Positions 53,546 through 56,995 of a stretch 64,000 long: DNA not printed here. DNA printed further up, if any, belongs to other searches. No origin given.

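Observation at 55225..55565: Lower-GC OmpA-like peptidoglycan-binding domain inserted in-frame between transmembrane helices of the heme lyase CcmF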

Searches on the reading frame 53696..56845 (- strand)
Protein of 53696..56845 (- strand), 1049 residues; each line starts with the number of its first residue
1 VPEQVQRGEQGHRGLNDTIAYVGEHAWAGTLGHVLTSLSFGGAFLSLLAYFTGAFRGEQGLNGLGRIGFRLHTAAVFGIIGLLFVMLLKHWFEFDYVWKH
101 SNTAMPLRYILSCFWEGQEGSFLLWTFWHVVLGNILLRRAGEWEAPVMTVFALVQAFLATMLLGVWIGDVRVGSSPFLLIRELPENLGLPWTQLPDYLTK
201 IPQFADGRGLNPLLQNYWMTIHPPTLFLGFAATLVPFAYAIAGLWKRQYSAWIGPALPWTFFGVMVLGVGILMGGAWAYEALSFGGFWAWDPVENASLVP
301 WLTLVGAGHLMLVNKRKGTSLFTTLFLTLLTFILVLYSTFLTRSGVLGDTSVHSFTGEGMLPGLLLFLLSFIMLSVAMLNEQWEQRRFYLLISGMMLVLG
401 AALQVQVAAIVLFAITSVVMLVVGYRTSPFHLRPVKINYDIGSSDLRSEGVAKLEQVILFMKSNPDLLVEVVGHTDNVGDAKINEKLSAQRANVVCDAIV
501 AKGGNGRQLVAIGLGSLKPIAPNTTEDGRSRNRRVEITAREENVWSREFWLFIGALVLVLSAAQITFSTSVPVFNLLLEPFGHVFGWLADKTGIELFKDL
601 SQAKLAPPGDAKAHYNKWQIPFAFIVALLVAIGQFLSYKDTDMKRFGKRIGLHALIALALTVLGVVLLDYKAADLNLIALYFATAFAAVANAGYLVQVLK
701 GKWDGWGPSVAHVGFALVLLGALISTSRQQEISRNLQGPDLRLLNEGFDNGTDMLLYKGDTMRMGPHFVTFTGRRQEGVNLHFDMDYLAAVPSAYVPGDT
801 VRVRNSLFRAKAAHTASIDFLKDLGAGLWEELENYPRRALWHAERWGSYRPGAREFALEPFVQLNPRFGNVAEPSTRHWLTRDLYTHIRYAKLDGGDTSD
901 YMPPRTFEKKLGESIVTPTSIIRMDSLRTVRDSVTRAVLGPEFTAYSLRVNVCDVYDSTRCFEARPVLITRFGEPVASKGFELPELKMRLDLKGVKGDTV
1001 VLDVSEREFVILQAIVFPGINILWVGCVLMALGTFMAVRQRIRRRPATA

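Call 4: search_protein_families(library=ncbifam, proteins=[window:53696-56845:-], max_evalue=0.01)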
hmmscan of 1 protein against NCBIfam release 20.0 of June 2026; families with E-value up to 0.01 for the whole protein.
window:53696-56845:- (1049 aa): 41 families (the best 25 are shown)
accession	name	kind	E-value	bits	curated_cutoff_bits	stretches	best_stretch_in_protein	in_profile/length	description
TIGR03145.1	cyt_nit_nrfE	subfamily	4.4e-51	174.3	927.3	2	31-413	5-366/631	heme lyase NrfEFG subunit NrfE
TIGR00353.1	nrfE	subfamily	8.7e-50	170.2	569.05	3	201-416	99-317/578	heme lyase CcmF/NrfE family subunit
NF007691.0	PRK10369.1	subfamily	3.9e-38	131.6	394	1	30-422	6-369/573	heme lyase NrfEFG subunit NrfE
NF053611.1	YiaD_Gzip_OmpA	equivalog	4.5e-28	98.4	175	1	436-538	103-205/206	YiaD family glycine zipper/OmpA-like lipoprotein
NF053612.1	anchor_PA1041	equivalog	1.1e-20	74.6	250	1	436-538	132-234/236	PA1041 family peptidoglycan-binding anchor lipoprotein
NF007804.1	PRK10510.1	equivalog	2.1e-20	73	307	1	434-538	111-215/219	OmpA family lipoprotein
NF053613.1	OMP_toxin_LptF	equivalog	7.3e-20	71.7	400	1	438-543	144-249/256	lipotoxin F family OmpA-related lipoprotein LptF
NF045787.1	OmpABordt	equivalog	1.9e-18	66.9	200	1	439-537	89-187/194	outer membrane protein OmpA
NF053585.1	OMP_LP_YfiB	equivalog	7.2e-18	65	128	1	468-538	89-159/163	outer membrane lipoprotein YfiB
NF053607.1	CHU_0125_OmpA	equivalog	8.6e-17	60.9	620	1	437-537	533-634/639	CHU_0125 family OmpA-like outer membrane integrity protein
NF006541.1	PRK09038.1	equivalog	4.9e-15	55.8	283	1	438-539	144-248/253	flagellar motor protein MotD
TIGR03350.1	type_VI_ompA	equivalog_domain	6.2e-15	55.3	139.8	1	468-538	62-136/137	type VI secretion system protein TssL, long form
TIGR02802.1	Pal_lipo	equivalog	2.7e-14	53.1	125.35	1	437-538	2-103/104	peptidoglycan-associated lipoprotein Pal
NF005999.0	PRK08126.1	subfamily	5.4e-13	48.5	571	1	469-538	356-429/432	hypothetical protein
NF045788.1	Omp38Acinit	equivalog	5.9e-13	48.6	500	1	435-537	241-344/354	outer membrane protein Omp38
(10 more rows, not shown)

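Call 6: search_protein_families(library=pfam, proteins=[window:53696-56845:-], max_evalue=0.01)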
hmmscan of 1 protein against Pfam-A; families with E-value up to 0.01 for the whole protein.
window:53696-56845:- (1049 aa): 4 families
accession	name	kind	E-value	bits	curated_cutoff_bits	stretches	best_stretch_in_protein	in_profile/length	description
PF01578.25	Cytochrom_C_asm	-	3.3e-24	86.1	29.9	1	119-344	5-206/212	Cytochrome C assembly protein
PF00691.25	OmpA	-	4.9e-16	59.3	27.2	1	439-533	2-98/98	OmpA family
PF16327.10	CcmF_C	-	4.5e-09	36.4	28.7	1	613-736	74-207/323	Cytochrome c-type biogenesis protein CcmF C-terminal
PF05140.19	ResB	-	1.4e-05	24.6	24.6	0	1001-1044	411-454/486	ResB-like family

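Call 7: find_homologous_proteins(query=window:53699-56845:-, max_evalue=1e-10)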
Query window:53699-56845:- (1049 aa): 8000 proteins with E <= 1e-10 among 8000 candidates; the best 120 are listed.
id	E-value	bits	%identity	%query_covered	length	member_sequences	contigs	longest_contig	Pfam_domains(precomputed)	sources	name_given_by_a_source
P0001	0.0e+0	2364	100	99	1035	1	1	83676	PF00691.26,PF16327.11,PF05140.20,PF01578.26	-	-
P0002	0.0e+0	1872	86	49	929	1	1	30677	PF16327.11,PF05140.20,PF01578.26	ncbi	-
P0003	0.0e+0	1863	86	49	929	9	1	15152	PF16327.11,PF01578.26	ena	-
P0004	0.0e+0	1713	79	49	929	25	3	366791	PF16327.11,PF01578.26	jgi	jgi:cytochrome c-type biogenesis protein CcmF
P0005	0.0e+0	1702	79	49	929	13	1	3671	PF16327.11,PF01578.26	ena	-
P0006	0.0e+0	1409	65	49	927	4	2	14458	PF16327.11,PF01578.26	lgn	-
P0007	0.0e+0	1408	64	49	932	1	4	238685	PF16327.11,PF01578.26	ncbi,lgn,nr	ncbi:MAG: cytochrome c biogenesis protein CcsA [Flavobacteriales bacterium]|nr:cytochrome c biogenes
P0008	0.0e+0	1403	65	48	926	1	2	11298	PF16327.11,PF01578.26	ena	-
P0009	0.0e+0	1396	65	49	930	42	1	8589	PF16327.11,PF01578.26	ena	-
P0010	0.0e+0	1393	67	48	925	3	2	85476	PF16327.11,PF01578.26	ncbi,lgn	-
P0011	0.0e+0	1392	63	49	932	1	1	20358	PF16327.11,PF01578.26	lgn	-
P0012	0.0e+0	1391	64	48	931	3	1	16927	PF16327.11,PF01578.26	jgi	-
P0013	0.0e+0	1345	62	48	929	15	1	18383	PF16327.11,PF01578.26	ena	-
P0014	0.0e+0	1336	74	39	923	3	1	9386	PF16327.11,PF01578.26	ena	-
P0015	0.0e+0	1334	60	48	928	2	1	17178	PF16327.11,PF01578.26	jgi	-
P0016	0.0e+0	1333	57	54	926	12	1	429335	PF16327.11,PF01578.26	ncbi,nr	ncbi:MAG: cytochrome c biogenesis protein CcsA [Flavobacteriales bacterium]|nr:cytochrome c biogenes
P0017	0.0e+0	1324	59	49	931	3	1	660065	PF16327.11,PF01578.26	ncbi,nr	ncbi:MAG: cytochrome c biogenesis protein CcsA [Flavobacteriales bacterium]|nr:cytochrome c biogenes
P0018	0.0e+0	1323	74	39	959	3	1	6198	PF16327.11,PF01578.26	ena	-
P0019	0.0e+0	1322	59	50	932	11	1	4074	PF16327.11,PF01578.26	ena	-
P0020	0.0e+0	1320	59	49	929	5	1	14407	PF16327.11,PF01578.26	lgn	-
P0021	0.0e+0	1319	72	40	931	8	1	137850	PF16327.11,PF01578.26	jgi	jgi:cytochrome c-type biogenesis protein CcmF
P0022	0.0e+0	1318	58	49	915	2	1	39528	PF16327.11,PF01578.26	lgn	-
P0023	0.0e+0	1318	59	49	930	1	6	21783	PF16327.11,PF01578.26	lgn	-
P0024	0.0e+0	1316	60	48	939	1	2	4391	PF16327.11,PF01578.26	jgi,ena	jgi:cytochrome c-type biogenesis protein CcmF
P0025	0.0e+0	1316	72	40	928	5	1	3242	PF16327.11,PF01578.26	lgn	-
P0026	0.0e+0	1316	60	48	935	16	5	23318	PF16327.11,PF01578.26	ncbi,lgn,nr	ncbi:MAG: cytochrome c biogenesis protein CcsA [Flavobacteriales bacterium]|nr:cytochrome c biogenes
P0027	0.0e+0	1313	60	48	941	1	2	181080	PF16327.11,PF01578.26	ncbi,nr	ncbi:MAG: cytochrome c biogenesis protein CcsA [Flavobacteriales bacterium]|nr:cytochrome c biogenes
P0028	0.0e+0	1313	71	40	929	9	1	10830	PF16327.11,PF01578.26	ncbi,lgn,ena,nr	ncbi:MAG: cytochrome c biogenesis protein CcsA [Flavobacteriales bacterium]|nr:cytochrome c biogenes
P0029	0.0e+0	1312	72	40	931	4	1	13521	PF16327.11,PF01578.26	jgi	jgi:cytochrome c-type biogenesis protein CcmF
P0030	0.0e+0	1311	60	48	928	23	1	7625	PF16327.11,PF01578.26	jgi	jgi:cytochrome c-type biogenesis protein CcmF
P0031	0.0e+0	1310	60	49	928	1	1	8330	PF16327.11,PF01578.26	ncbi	ncbi:MAG: cytochrome c biogenesis protein CcsA [Flavobacteriales bacterium]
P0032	0.0e+0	1310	74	39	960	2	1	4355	PF16327.11,PF01578.26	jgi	jgi:cytochrome c-type biogenesis protein CcmF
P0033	0.0e+0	1305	60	48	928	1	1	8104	PF16327.11,PF01578.26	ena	-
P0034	0.0e+0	1304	58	48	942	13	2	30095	PF16327.11,PF01578.26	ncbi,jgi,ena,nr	ncbi:MAG TPA: cytochrome c biogenesis protein CcsA [Flavobacteriales bacterium]|nr:cytochrome c biog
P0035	0.0e+0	1304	76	39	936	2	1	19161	PF16327.11,PF01578.26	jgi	jgi:cytochrome c-type biogenesis protein CcmF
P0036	0.0e+0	1303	72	39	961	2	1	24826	PF16327.11,PF01578.26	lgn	-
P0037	0.0e+0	1302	58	48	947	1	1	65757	PF16327.11,PF01578.26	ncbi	ncbi:MAG: cytochrome c biogenesis protein CcsA [Flavobacteriales bacterium]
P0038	0.0e+0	1302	71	40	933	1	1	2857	PF16327.11,PF01578.26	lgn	-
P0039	0.0e+0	1301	71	40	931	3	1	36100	PF16327.11,PF01578.26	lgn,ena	-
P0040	0.0e+0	1301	59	49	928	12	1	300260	PF16327.11,PF01578.26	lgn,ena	-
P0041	0.0e+0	1301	62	48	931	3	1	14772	PF16327.11,PF01578.26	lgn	-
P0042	0.0e+0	1299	73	39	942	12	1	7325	PF16327.11,PF01578.26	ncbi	-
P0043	0.0e+0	1299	74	39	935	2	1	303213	PF16327.11,PF01578.26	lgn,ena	-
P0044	0.0e+0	1296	60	49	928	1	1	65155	PF16327.11,PF01578.26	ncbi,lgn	-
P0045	0.0e+0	1294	74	39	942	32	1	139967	PF16327.11,PF01578.26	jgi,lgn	-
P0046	0.0e+0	1293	72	39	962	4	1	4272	PF16327.11,PF01578.26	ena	-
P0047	0.0e+0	1293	59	48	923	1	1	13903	PF16327.11,PF01578.26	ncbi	-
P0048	0.0e+0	1292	58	48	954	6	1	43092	PF16327.11,PF01578.26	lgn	-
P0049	0.0e+0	1292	72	39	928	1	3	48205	PF16327.11,PF01578.26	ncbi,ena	-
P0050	0.0e+0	1292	71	40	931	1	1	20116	PF16327.11,PF01578.26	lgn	-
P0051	0.0e+0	1291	58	48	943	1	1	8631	PF16327.11,PF01578.26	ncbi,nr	ncbi:MAG: cytochrome c biogenesis protein CcsA [Flavobacteriales bacterium]|nr:cytochrome c biogenes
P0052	0.0e+0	1290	58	48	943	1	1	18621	PF16327.11,PF01578.26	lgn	-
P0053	0.0e+0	1289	74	39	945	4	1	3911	PF16327.11,PF01578.26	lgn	-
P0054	0.0e+0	1289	57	48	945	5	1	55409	PF16327.11,PF01578.26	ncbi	-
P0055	0.0e+0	1289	57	48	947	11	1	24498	PF16327.11,PF01578.26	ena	-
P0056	0.0e+0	1288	75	39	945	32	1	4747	PF16327.11,PF01578.26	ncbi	-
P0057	0.0e+0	1287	74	39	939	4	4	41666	PF16327.11,PF01578.26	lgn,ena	-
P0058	0.0e+0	1286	57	48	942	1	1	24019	PF16327.11,PF01578.26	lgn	-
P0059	0.0e+0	1285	76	39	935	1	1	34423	PF16327.11,PF01578.26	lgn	-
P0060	0.0e+0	1285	70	40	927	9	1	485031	PF16327.11,PF01578.26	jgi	jgi:cytochrome c-type biogenesis protein CcmF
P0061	0.0e+0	1284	76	39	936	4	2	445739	PF16327.11,PF01578.26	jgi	jgi:cytochrome c-type biogenesis protein CcmF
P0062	0.0e+0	1284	71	40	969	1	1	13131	PF16327.11,PF01578.26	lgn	-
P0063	0.0e+0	1283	71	39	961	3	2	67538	PF16327.11,PF01578.26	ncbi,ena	-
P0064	0.0e+0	1283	57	48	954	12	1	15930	PF16327.11,PF01578.26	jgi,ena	-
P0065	0.0e+0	1279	75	39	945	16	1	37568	PF16327.11,PF01578.26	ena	-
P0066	0.0e+0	1278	72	39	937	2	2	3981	PF16327.11,PF01578.26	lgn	-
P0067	0.0e+0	1278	73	39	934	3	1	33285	PF16327.11,PF01578.26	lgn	-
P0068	0.0e+0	1278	69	40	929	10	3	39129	PF16327.11,PF01578.26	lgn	-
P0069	0.0e+0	1277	60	48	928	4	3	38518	PF16327.11,PF01578.26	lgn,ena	-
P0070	0.0e+0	1277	61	48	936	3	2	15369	PF16327.11,PF01578.26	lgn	-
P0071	0.0e+0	1277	68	40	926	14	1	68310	PF16327.11,PF01578.26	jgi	-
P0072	0.0e+0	1276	73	39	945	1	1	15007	PF16327.11,PF01578.26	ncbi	-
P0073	0.0e+0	1275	57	48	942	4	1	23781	PF16327.11,PF01578.26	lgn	-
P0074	0.0e+0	1274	62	48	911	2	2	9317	PF16327.11,PF01578.26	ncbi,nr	ncbi:MAG: cytochrome c biogenesis protein CcsA [Flavobacteriales bacterium]|nr:cytochrome c biogenes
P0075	0.0e+0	1274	57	49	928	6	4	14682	PF16327.11,PF01578.26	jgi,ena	jgi:cytochrome c-type biogenesis protein CcmF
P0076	0.0e+0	1272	70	40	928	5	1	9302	PF16327.11,PF01578.26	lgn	-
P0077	0.0e+0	1272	72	39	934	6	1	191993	PF16327.11,PF01578.26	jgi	jgi:cytochrome c-type biogenesis protein CcmF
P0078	0.0e+0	1271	74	39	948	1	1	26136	PF16327.11,PF01578.26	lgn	-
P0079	0.0e+0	1271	56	48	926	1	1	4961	PF16327.11,PF01578.26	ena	-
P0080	0.0e+0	1270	71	39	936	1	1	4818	PF16327.11,PF01578.26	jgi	-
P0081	0.0e+0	1267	73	39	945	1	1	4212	PF16327.11,PF01578.26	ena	-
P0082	0.0e+0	1266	73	39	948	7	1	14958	PF16327.11,PF01578.26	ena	-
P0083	0.0e+0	1266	73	39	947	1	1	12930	PF16327.11,PF01578.26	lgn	-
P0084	0.0e+0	1264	73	39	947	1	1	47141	PF16327.11,PF01578.26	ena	-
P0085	0.0e+0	1264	60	48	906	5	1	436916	PF16327.11,PF01578.26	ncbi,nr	ncbi:MAG: cytochrome c biogenesis protein CcsA [Flavobacteriales bacterium]|nr:cytochrome c biogenes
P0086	0.0e+0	1262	73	39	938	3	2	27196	PF16327.11,PF01578.26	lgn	-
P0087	0.0e+0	1261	72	39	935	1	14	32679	PF16327.11,PF01578.26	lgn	-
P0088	0.0e+0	1257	69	40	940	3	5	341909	PF16327.11,PF01578.26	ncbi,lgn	-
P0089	0.0e+0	1255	74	39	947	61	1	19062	PF16327.11,PF01578.26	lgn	-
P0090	0.0e+0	1252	72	39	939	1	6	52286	PF16327.11,PF01578.26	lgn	-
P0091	0.0e+0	1252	55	48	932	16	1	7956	PF16327.11,PF01578.26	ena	-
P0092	0.0e+0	1249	70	39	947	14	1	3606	PF16327.11,PF01578.26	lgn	-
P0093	0.0e+0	1248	72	39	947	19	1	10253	PF16327.11,PF01578.26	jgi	-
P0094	0.0e+0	1248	56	49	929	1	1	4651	PF16327.11,PF01578.26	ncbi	-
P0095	0.0e+0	1247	54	49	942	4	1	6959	PF16327.11,PF01578.26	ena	-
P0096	0.0e+0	1247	71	39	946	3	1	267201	PF16327.11,PF01578.26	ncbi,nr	ncbi:MAG: cytochrome c biogenesis protein CcsA [Flavobacteriales bacterium]|nr:cytochrome c biogenes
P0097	0.0e+0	1246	70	39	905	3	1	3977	PF16327.11,PF01578.26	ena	-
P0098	0.0e+0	1246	73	39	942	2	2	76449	PF16327.11,PF01578.26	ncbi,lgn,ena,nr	ncbi:MAG TPA: cytochrome c biogenesis protein CcsA [Flavobacteriales bacterium]|nr:cytochrome c biog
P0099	0.0e+0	1246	71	39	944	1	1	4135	PF16327.11,PF01578.26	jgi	jgi:cytochrome c-type biogenesis protein CcmF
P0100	0.0e+0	1245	70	39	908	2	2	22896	PF16327.11,PF01578.26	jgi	-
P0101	0.0e+0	1243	73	37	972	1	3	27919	PF16327.11,PF01578.26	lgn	-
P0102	0.0e+0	1243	71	39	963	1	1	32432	PF16327.11,PF01578.26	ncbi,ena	-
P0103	0.0e+0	1242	57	49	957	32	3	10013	PF16327.11,PF01578.26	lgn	-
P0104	0.0e+0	1241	55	49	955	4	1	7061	PF16327.11,PF01578.26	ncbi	-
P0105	0.0e+0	1241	56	49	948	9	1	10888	PF16327.11,PF01578.26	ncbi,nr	ncbi:MAG: cytochrome c biogenesis protein CcsA [Flavobacteriales bacterium]|nr:cytochrome c biogenes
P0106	0.0e+0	1240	70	39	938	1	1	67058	PF16327.11,PF01578.26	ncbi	-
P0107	0.0e+0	1238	59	48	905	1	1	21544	PF16327.11,PF01578.26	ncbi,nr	ncbi:MAG: cytochrome c biogenesis protein CcsA [Flavobacteriales bacterium]|nr:cytochrome c biogenes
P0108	0.0e+0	1238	59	49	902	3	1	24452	PF16327.11,PF01578.26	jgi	-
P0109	0.0e+0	1237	55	49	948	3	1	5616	PF16327.11,PF01578.26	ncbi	ncbi:MAG: cytochrome c biogenesis protein CcsA [Flavobacteriales bacterium]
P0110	0.0e+0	1236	69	39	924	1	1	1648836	PF16327.11,PF01578.26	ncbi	ncbi:MAG: cytochrome c biogenesis protein CcsA [Flavobacteriales bacterium]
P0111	0.0e+0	1236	57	49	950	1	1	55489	PF16327.11,PF01578.26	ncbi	ncbi:MAG: cytochrome c biogenesis protein CcsA [Flavobacteriales bacterium]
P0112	0.0e+0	1234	73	39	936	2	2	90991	PF16327.11,PF01578.26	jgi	jgi:cytochrome c-type biogenesis protein CcmF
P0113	0.0e+0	1231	71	39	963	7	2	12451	PF16327.11,PF01578.26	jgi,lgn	jgi:cytochrome c-type biogenesis protein CcmF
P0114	0.0e+0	1231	68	39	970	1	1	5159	PF16327.11,PF01578.26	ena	-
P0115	0.0e+0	1231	69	39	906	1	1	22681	PF16327.11,PF01578.26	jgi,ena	jgi:cytochrome c-type biogenesis protein CcmF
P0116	0.0e+0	1227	71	40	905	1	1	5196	PF16327.11,PF01578.26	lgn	-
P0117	0.0e+0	1225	67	39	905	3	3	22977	PF16327.11,PF01578.26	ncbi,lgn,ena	-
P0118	0.0e+0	1224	70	39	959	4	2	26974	PF16327.11,PF01578.26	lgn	-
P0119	0.0e+0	1223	69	39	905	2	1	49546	PF16327.11,PF01578.26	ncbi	-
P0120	0.0e+0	1222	71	39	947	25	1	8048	PF16327.11,PF01578.26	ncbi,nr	ncbi:MAG: cytochrome c biogenesis protein CcsA [Flavobacteriales bacterium]|nr:cytochrome c biogenes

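Call 10: find_encoding_contigs(protein=P0002, flank=6000, max_places=3)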
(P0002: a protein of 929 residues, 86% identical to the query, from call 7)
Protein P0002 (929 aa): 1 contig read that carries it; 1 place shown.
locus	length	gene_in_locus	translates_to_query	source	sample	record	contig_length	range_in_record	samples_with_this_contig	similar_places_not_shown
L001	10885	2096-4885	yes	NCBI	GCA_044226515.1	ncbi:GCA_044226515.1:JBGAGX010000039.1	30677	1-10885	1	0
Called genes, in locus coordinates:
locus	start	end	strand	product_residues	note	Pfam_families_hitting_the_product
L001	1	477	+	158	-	?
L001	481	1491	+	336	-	PF01578:Cytochrom_C_asm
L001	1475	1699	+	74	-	PF20077:CcmD_alt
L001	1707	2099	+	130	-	PF03100:CcmE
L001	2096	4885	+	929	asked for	PF01578:Cytochrom_C_asm, PF05140:ResB (faint), PF16327:CcmF_C (weak)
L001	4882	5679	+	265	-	PF03807:F420_oxidored (faint), PF10727:Rossmann-like, PF10728:DUF2520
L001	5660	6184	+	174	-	-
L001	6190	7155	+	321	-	PF01040:UbiA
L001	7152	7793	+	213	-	PF02545:Maf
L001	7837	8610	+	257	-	-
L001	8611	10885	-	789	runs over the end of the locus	PF00801:PKD, PF18911:PKD_4, PF13573:SprB, PF00801:PKD (weak), PF18911:PKD_4, PF00801:PKD (weak), PF13585:CHU_C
